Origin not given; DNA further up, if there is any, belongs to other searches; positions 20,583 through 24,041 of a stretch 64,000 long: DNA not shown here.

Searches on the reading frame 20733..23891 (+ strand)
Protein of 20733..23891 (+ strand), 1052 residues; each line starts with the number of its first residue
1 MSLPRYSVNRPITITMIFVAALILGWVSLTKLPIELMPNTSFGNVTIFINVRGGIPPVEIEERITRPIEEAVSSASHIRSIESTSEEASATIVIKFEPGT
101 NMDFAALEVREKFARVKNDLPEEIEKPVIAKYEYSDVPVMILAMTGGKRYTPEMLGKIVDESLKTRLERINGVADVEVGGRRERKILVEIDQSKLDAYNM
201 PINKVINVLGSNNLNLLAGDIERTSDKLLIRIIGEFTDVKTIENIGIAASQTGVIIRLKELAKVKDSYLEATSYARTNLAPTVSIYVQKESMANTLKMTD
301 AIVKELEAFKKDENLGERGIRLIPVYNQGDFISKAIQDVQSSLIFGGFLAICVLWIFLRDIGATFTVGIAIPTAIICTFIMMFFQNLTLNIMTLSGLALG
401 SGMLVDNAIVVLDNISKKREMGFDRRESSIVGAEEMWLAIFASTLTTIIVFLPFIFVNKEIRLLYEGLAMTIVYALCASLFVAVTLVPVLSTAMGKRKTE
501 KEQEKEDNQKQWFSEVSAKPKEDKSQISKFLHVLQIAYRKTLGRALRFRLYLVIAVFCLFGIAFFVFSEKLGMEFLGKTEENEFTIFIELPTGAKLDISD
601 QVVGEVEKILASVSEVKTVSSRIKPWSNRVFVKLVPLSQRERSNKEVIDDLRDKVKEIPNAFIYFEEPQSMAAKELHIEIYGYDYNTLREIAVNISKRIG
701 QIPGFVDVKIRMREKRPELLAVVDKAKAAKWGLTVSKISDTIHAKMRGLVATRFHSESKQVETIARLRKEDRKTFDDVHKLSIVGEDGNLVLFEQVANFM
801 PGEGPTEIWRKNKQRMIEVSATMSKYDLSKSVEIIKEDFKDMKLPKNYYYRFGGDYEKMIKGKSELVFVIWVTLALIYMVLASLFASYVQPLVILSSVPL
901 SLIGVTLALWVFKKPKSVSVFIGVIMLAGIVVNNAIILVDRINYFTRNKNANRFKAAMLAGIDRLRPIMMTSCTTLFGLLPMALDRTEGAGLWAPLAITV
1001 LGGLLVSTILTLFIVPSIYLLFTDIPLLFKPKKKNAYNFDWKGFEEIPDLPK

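Call 3: search_protein_families(library=pfam, proteins=[window:20733-23891:+], max_evalue=1)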
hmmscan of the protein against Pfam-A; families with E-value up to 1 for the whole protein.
window:20733-23891:+ (1052 aa): 4 families
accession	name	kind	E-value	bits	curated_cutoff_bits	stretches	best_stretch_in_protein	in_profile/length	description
PF00873.25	ACR_tran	-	3.5e-230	767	28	1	5-1022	3-1020/1021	AcrB/AcrD/AcrF family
PF03176.21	MMPL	-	1.2e-16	61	20.5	2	361-517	177-327/333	MMPL family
PF02355.23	SecD_SecF_C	-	4.4e-05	23.4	20.5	1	865-1021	32-185/189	Protein export membrane protein SecD/SecF, C-terminal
PF02535.28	Zip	-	0.00067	19.4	35.1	1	436-578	4-101/323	ZIP Zinc transporter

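Call 65: search_protein_families(library=ncbifam, proteins=[window:20733-23891:+], max_evalue=0.01)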
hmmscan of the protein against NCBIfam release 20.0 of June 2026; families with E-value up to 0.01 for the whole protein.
window:20733-23891:+ (1052 aa): 22 families
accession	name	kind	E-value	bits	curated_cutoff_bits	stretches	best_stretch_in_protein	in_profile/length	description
NF033617.1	RND_permease_2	subfamily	4.3e-182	607.6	1250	1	6-1023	3-1008/1009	multidrug efflux RND transporter permease subunit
NF000282.2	RND_permease_1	subfamily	1.2e-135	453.8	1250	1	5-1022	2-1027/1029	multidrug efflux RND transporter permease subunit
TIGR00914.1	2A0601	subfamily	3.6e-131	438.9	701.45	1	13-1022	15-1035/1051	CusA/CzcA family heavy metal efflux RND transporter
NF007905.0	PRK10614.1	equivalog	1.5e-124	416.9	1774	1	8-1035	8-1021/1025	multidrug efflux RND transporter permease subunit MdtC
TIGR00915.1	2A0602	subfamily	5.1e-123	412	940.35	1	5-1035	3-1038/1050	efflux RND transporter permease subunit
NF007798.0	PRK10503.1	equivalog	8e-113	378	1584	1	5-1034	14-1034/1040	MdtB/MuxB family multidrug efflux RND transporter permease subunit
NF007133.0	PRK09579.1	equivalog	5.6e-86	289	1763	1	7-1023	7-1003/1017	multidrug efflux RND transporter permease subunit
NF007842.1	PRK10555.1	equivalog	9.7e-84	281.9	1854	1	6-1022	4-1026/1036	multidrug efflux RND transporter permease AcrD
NF007131.0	PRK09577.1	equivalog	1.2e-80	271.5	1768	1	5-1024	3-1024/1045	multidrug efflux RND transporter permease subunit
NF011706.2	PRK15127.1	equivalog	1.3e-73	248.5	2150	2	3-609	1-597/1049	multidrug efflux RND transporter permease subunit AcrB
NF000037.1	RND_perm_OqxB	exception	1.2e-72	245.1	2200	1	1-1024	1-1036/1050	multidrug efflux RND transporter permease subunit OqxB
NF009583.0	PRK13024.1-3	subfamily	2.4e-16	58.9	721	2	334-579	276-496/755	protein translocase subunit SecDF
NF009584.0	PRK13024.1-4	equivalog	5.1e-09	35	1171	1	334-575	253-486/759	protein translocase subunit SecDF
TIGR00921.1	2A067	subfamily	7e-09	34.3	351.9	2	338-490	193-730/733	hydrophobe/amphiphile efflux-3 (HAE3) family transporter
TIGR00966.2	transloc_SecF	equivalog_domain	2e-08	34.1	160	1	868-1021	128-278/279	protein translocase subunit SecF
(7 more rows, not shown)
